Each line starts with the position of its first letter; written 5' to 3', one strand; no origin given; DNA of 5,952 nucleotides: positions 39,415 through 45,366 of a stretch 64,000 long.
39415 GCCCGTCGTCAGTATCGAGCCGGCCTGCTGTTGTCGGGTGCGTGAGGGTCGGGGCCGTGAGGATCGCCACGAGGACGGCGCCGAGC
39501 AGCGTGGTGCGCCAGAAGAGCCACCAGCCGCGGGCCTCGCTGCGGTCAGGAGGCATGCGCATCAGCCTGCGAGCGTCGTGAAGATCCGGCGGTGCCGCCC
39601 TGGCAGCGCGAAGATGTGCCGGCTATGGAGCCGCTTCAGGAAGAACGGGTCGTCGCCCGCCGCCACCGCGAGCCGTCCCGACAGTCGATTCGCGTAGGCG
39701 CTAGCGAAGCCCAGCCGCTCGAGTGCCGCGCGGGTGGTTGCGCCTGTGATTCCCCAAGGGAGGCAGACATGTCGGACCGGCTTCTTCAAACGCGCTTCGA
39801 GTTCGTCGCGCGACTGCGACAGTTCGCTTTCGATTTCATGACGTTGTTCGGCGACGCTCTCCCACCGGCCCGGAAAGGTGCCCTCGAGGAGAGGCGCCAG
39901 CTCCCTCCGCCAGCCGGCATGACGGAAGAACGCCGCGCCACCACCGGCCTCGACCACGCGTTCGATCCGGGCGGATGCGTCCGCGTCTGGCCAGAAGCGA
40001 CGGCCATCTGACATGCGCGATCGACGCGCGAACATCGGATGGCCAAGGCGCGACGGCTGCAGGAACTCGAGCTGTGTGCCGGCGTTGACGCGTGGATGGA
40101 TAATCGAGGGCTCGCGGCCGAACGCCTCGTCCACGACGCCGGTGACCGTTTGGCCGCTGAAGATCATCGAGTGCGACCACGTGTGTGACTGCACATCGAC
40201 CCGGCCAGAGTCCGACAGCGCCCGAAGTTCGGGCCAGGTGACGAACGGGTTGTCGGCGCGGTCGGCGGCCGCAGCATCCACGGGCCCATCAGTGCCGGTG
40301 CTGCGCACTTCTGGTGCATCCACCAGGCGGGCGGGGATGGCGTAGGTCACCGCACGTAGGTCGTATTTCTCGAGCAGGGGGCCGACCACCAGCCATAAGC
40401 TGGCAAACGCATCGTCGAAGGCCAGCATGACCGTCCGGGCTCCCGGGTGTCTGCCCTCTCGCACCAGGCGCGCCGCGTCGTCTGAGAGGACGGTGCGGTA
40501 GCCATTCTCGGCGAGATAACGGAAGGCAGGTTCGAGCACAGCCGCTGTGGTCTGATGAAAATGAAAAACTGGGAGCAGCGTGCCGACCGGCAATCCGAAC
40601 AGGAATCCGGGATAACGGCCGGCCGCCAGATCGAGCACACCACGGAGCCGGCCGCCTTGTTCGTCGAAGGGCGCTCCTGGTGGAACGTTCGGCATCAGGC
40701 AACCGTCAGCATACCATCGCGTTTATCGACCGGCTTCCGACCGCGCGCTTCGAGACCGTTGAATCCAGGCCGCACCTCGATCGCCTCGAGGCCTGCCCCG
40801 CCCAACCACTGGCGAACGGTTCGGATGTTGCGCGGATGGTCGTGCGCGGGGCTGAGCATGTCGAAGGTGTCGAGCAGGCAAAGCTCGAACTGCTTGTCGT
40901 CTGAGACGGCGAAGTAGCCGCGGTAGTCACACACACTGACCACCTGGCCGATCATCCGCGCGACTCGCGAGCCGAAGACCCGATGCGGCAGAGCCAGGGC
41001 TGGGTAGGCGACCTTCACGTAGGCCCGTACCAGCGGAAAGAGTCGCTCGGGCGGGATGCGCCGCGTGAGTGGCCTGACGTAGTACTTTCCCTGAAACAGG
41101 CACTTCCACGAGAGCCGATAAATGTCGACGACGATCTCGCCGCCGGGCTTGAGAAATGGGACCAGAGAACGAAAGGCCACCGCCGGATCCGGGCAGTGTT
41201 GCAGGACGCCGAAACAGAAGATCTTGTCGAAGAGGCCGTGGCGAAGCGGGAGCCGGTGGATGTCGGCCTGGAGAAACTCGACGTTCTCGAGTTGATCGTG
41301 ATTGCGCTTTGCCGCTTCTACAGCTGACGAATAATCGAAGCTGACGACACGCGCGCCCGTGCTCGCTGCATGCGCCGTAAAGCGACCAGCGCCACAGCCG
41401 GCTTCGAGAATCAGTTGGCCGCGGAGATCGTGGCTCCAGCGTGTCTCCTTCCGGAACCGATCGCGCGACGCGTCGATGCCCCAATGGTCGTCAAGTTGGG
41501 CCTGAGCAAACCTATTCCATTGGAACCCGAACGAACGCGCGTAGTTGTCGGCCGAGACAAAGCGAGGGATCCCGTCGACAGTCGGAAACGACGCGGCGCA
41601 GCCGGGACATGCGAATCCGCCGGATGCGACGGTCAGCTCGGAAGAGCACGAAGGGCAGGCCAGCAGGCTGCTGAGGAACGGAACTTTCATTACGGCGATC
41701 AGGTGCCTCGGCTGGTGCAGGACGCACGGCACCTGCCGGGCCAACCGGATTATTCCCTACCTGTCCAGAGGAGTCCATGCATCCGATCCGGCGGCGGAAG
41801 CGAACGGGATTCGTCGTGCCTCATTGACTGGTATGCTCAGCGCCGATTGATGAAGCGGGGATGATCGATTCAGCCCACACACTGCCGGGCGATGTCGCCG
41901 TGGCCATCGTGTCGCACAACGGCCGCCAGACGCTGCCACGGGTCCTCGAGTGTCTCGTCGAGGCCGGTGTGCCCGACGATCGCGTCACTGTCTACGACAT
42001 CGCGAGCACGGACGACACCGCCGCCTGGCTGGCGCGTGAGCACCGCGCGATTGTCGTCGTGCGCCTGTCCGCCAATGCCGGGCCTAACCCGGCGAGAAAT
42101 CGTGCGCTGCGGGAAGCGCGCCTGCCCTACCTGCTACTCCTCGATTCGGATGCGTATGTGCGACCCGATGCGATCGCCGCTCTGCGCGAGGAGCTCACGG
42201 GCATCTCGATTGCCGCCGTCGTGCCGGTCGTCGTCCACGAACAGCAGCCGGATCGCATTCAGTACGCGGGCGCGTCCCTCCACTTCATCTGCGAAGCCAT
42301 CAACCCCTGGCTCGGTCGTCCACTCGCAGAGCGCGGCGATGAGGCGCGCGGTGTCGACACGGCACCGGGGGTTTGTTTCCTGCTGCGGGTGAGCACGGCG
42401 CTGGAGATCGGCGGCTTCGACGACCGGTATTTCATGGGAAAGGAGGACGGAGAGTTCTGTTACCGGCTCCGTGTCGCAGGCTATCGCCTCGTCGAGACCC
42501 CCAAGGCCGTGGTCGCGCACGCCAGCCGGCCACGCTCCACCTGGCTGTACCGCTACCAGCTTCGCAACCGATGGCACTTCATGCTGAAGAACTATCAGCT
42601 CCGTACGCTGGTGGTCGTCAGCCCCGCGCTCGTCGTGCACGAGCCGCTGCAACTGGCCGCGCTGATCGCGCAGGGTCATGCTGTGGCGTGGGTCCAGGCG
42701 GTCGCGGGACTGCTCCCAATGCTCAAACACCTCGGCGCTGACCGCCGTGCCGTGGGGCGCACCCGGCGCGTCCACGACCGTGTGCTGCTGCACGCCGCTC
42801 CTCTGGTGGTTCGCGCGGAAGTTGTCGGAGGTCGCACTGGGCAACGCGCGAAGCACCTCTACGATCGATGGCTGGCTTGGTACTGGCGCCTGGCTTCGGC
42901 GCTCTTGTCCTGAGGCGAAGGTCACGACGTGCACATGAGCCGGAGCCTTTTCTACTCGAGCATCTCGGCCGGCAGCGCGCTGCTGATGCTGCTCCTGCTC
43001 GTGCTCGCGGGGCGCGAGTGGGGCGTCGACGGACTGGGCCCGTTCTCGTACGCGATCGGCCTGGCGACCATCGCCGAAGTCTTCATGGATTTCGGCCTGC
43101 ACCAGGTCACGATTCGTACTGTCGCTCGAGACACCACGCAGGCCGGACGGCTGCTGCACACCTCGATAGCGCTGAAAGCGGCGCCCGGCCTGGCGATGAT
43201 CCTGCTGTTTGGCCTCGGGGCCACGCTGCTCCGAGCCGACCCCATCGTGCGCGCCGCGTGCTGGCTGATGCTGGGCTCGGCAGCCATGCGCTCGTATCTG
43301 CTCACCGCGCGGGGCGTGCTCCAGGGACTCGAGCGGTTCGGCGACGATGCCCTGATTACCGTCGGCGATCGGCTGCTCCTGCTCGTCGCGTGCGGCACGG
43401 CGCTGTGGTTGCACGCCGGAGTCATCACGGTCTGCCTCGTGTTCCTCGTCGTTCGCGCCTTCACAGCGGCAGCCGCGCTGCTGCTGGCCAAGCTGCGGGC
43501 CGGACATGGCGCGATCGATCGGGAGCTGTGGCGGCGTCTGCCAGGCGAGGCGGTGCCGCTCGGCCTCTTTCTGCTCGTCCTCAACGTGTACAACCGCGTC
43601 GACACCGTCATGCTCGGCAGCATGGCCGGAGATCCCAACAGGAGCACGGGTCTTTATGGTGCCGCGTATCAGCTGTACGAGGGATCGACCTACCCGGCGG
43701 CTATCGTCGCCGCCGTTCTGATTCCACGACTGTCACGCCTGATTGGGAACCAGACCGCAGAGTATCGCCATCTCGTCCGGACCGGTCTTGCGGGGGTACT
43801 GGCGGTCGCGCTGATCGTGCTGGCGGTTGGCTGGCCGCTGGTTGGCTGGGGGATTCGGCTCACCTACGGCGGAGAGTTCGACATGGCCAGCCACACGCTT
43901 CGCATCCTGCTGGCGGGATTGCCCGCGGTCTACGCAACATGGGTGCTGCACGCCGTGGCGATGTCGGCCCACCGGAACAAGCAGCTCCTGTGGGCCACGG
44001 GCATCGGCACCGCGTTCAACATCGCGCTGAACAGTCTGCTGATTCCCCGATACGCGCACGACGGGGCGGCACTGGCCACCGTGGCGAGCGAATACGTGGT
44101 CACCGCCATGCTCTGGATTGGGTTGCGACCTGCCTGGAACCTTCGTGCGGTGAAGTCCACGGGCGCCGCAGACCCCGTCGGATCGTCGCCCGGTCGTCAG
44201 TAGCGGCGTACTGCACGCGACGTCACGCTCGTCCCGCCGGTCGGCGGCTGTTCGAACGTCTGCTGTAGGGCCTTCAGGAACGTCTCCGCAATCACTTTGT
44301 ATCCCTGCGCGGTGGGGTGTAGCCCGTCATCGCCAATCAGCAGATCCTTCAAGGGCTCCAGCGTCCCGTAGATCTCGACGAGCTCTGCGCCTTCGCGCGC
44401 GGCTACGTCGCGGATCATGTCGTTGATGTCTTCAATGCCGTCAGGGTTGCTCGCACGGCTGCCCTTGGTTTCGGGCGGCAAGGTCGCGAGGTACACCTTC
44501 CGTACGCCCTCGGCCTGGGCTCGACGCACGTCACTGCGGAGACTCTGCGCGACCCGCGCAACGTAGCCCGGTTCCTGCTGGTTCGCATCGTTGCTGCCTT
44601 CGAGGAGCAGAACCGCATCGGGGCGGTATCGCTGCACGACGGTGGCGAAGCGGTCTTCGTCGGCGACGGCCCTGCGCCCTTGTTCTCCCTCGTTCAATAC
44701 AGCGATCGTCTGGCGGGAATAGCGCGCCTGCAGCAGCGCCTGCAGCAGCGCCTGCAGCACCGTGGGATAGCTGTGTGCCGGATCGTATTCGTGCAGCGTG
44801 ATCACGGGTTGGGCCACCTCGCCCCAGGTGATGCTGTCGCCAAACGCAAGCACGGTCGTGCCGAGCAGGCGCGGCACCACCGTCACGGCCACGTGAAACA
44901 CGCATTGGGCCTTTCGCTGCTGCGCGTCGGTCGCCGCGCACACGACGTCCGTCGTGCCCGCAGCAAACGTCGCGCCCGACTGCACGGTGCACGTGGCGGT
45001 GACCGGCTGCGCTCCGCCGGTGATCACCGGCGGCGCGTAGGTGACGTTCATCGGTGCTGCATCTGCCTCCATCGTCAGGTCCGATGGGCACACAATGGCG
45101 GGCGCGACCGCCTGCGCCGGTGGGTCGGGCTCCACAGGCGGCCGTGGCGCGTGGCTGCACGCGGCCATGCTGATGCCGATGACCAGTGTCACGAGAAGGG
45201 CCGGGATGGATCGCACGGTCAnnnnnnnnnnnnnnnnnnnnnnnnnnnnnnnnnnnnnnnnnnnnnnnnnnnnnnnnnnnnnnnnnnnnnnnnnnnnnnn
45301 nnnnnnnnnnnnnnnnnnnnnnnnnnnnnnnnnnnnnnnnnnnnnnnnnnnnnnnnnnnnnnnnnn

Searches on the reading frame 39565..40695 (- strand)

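Call 16: search_protein_families(library=pfam, proteins=[window:39565-40695:-], max_evalue=0.001)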
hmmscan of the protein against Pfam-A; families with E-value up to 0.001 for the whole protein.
window:39565-40695:- (377 aa): 1 family
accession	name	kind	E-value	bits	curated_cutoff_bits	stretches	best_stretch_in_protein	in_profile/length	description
PF01522.26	Polysacc_deac_1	-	2.1e-14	54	23.1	1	84-177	4-70/124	Polysaccharide deacetylase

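Call 63: search_protein_families(library=ncbifam, proteins=[window:39565-40695:-], max_evalue=0.001)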
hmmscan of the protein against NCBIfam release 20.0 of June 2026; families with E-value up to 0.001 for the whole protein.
window:39565-40695:- (377 aa): 3 families
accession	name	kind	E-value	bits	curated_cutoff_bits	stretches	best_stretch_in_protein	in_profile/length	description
TIGR03938.2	deacetyl_PgaB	equivalog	3.8e-21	75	321.9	1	52-174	29-144/621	poly-beta-1,6-N-acetyl-D-glucosamine N-deacetylase PgaB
NF011177.0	PRK14582.1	equivalog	5.1e-16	58.1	923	1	53-176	73-190/671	poly-beta-1,6-N-acetyl-D-glucosamine N-deacetylase PgaB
NF011176.0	PRK14581.1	equivalog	2e-11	42.8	1091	1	51-176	71-189/673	poly-beta-1,6-N-acetyl-D-glucosamine N-deacetylase PgaB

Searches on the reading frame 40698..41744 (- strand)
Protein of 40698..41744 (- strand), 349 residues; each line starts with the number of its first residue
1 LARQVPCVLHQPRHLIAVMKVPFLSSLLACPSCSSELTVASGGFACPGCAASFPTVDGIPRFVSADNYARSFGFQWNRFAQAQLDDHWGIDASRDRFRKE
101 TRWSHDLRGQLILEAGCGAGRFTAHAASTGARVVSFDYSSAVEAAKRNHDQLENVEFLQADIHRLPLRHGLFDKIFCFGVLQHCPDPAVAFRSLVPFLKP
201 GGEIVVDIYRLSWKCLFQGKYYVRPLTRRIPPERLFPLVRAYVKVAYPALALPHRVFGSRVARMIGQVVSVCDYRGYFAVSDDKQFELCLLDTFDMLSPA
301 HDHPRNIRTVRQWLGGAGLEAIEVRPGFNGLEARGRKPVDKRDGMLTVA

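Call 16: search_protein_families(library=pfam, proteins=[window:40698-41744:-], max_evalue=0.001)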
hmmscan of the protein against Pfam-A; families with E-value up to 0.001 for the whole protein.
window:40698-41744:- (349 aa): 8 families
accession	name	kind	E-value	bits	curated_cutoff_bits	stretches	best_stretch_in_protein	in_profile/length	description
PF08241.18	Methyltransf_11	-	2.7e-21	76.4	21.2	1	113-206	1-95/95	Methyltransferase domain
PF13649.12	Methyltransf_25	-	1e-18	68.2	27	1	112-202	1-97/97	Methyltransferase domain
PF13847.12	Methyltransf_31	-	1.2e-18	67.6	27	1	112-210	7-113/145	Methyltransferase domain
PF08242.18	Methyltransf_12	-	2.3e-14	54.3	30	1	113-203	1-97/98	Methyltransferase domain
PF13489.12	Methyltransf_23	-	2.7e-14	53.7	27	1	108-260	22-124/164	Methyltransferase domain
PF08003.17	Methyltransf_9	-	2.2e-07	30.6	23.8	1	84-207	94-218/315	Protein of unknown function (DUF1698)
PF01209.24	Ubie_methyltran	-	5.8e-07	29.5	20.1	1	101-206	40-151/233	ubiE/COQ5 methyltransferase family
PF05401.17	NodS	-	0.00017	21.9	24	1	85-205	16-143/201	Nodulation protein S (NodS)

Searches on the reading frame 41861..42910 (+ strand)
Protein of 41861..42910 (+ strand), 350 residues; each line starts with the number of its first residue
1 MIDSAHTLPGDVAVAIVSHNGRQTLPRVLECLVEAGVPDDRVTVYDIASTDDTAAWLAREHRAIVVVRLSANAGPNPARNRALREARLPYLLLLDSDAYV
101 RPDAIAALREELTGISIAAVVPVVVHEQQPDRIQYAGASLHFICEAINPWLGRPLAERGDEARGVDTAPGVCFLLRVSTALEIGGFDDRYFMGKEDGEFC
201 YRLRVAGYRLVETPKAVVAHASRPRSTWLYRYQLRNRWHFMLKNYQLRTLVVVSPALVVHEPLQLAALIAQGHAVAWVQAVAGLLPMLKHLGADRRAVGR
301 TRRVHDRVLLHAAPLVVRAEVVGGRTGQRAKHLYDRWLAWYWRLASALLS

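Call 16: search_protein_families(library=pfam, proteins=[window:41861-42910:+], max_evalue=0.001)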
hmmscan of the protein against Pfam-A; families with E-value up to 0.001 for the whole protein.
window:41861-42910:+ (350 aa): 5 families
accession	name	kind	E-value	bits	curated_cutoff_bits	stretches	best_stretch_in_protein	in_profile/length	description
PF00535.33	Glycos_transf_2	-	2e-16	60.8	23.3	1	14-132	2-123/168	Glycosyl transferase family 2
PF13641.12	Glyco_tranf_2_3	-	6.1e-12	46.5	27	1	9-239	1-228/230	Glycosyltransferase like family 2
PF13632.12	Glyco_trans_2_3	-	9.2e-09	35.8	27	1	91-267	2-172/198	Glycosyl transferase family group 2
PF13506.12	Glyco_transf_21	-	1.1e-08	35.1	21.7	1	74-229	14-163/174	Glycosyl transferase family 21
PF10111.15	Glyco_tranf_2_2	-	1.5e-05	25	27.3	1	41-215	31-211/276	Glycosyltransferase like family 2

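Call 63: search_protein_families(library=ncbifam, proteins=[window:41861-42910:+], max_evalue=0.001)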
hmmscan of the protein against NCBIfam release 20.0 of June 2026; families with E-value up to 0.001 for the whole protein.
window:41861-42910:+ (350 aa): 11 families
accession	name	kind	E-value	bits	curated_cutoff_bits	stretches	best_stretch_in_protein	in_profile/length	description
TIGR03965.1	mycofact_glyco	equivalog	5.1e-20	71.8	280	1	9-231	73-292/467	mycofactocin biosynthesis glycosyltransferase MftF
NF041875.1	EPS_EpsD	equivalog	5.5e-17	62.2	370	1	13-297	2-290/325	exopolysaccharide biosynthesis glycosyltransferase EpsD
TIGR03937.1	PgaC_IcaA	equivalog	5.8e-10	38.7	422.3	1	11-112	46-150/407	poly-beta-1,6-N-acetyl-D-glucosamine synthase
TIGR01556.1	rhamnosyltran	subfamily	1.2e-07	31.3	200.55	1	42-245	24-226/281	rhamnosyltransferase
NF047683.1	TeichurnBiosyTuaG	equivalog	1.1e-06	28.5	400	1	12-105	8-104/252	teichuronic acid biosynthesis protein TuaG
TIGR04283.1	glyco_like_mftF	equivalog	1.4e-06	28.1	182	0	14-112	3-97/221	TIGR04283 family arsenosugar biosynthesis glycosyltransferase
NF038302.1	EPS_HpsE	equivalog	2.6e-06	26.6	300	1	11-107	2-106/307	hormogonium polysaccharide biosynthesis glycosyltransferase HpsE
TIGR04182.1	glyco_TIGR04182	equivalog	9e-06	25.3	325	1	11-113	1-98/293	S-layer glycoprotein N-glycosyltransferase AglJ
NF007482.0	PRK10073.1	equivalog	0.00013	21.1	423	1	12-105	8-103/334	glycosyltransferase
NF050819.1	PolSacchBiosHfsG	equivalog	0.00037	19.8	500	1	57-110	61-112/302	polysaccharide biosynthesis protein HfsG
NF050050.1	ProtGlycPglI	equivalog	0.00087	18.7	500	0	12-112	4-108/306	GalNAc(5)-diNAcBac-PP-undecaprenol beta-1,3-glucosyltransferase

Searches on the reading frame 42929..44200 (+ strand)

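Call 16: search_protein_families(library=pfam, proteins=[window:42929-44200:+], max_evalue=0.001)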
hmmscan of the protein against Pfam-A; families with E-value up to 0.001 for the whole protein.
window:42929-44200:+ (424 aa): 4 families
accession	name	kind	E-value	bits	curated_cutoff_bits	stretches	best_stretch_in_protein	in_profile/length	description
PF01943.22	Polysacc_synt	-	1.4e-19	71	28.2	1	9-271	8-273/274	Polysaccharide biosynthesis protein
PF03023.19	MurJ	-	5.9e-10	38.8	27.4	1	260-405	253-405/451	Lipid II flippase MurJ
PF13440.11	Polysacc_synt_3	-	1.8e-07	31.1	23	1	39-298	14-269/293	Polysaccharide biosynthesis protein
PF01554.23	MatE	-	1.7e-06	28.3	24.9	1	210-368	1-159/161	MatE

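Call 63: search_protein_families(library=ncbifam, proteins=[window:42929-44200:+], max_evalue=0.001)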
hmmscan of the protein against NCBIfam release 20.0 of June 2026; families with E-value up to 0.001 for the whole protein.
window:42929-44200:+ (424 aa): 2 families
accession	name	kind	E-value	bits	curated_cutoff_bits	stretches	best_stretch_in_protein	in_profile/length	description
TIGR00797.1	matE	subfamily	5.7e-09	35.4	147.4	1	217-396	8-189/396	MATE family efflux transporter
TIGR01695.1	murJ_mviN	equivalog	2e-08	33.4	235.55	1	260-404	280-431/506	murein biosynthesis integral membrane protein MurJ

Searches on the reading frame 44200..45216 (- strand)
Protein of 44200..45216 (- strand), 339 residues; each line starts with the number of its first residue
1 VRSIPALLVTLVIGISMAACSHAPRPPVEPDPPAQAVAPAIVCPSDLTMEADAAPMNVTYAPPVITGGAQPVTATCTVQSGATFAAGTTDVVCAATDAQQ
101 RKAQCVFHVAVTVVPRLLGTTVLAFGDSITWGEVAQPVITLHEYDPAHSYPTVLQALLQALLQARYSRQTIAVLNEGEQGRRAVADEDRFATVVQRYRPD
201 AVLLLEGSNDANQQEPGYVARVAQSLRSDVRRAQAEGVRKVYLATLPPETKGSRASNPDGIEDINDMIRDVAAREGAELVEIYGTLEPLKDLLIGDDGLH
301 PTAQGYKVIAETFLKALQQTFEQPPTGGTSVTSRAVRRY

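Call 4: search_protein_families(library=pfam, proteins=[window:44200-45216:-], max_evalue=1)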
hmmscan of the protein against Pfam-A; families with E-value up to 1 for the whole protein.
window:44200-45216:- (339 aa): 9 families
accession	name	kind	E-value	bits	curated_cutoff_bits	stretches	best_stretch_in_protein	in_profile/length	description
PF13472.12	Lipase_GDSL_2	-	1.3e-24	88.1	32.9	1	124-308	1-178/178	GDSL-like Lipase/Acylhydrolase family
PF00657.28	Lipase_GDSL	-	5.5e-17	63.1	23.6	1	122-311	1-206/208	GDSL-like Lipase/Acylhydrolase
PF02494.22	HYR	-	1e-06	29.4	21.7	1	39-111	6-81/81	HYR domain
PF25182.1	NonGDSL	-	0.00097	18.9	80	1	154-238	50-132/220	Non-GDSL lipase-like family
PF04311.20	DUF459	-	0.0023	17.8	27.2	1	189-314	50-195/197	Protein of unknown function (DUF459)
PF24186.1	DUF7414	-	0.015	15.8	27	0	64-79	13-29/50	Domain of unknown function (DUF7414)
PF19810.5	HFX_2341_N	-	0.02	15.8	30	1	186-233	10-57/120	HFX_2341-like, N-terminal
PF01370.27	Epimerase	-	0.1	12.4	20.9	1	157-229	14-97/240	NAD dependent epimerase/dehydratase family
PF03372.29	Exo_endo_phos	-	0.14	12.4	24.5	1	178-215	10-47/225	Endonuclease/Exonuclease/phosphatase family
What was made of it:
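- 44197..45216 (-): HYR-SGNH lipoprotein 2. Pfam Lipase_GDSL_2 E=1.3e-24 and HYR E=1e-6 (call 4).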

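Call 5: search_protein_families(library=ncbifam, proteins=[window:44200-45216:-], max_evalue=1)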
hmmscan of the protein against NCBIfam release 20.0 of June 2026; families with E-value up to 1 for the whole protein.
window:44200-45216:- (339 aa): 3 families
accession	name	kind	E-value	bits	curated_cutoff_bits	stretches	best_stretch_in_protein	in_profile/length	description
NF042968.1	AcxylEst_AxeA1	equivalog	1.2e-09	37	700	1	145-311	293-457/459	acetylxylan esterase AxeA1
NF007819.1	PRK10528.1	equivalog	4.8e-05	23.2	270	1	158-319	50-206/210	multifunctional acyl-CoA thioesterase I/protease I/lysophospholipase L1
NF045548.1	GDSL_lipase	equivalog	6.4e-05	22.6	300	1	198-313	110-221/231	Rv0518 family GDSL lipase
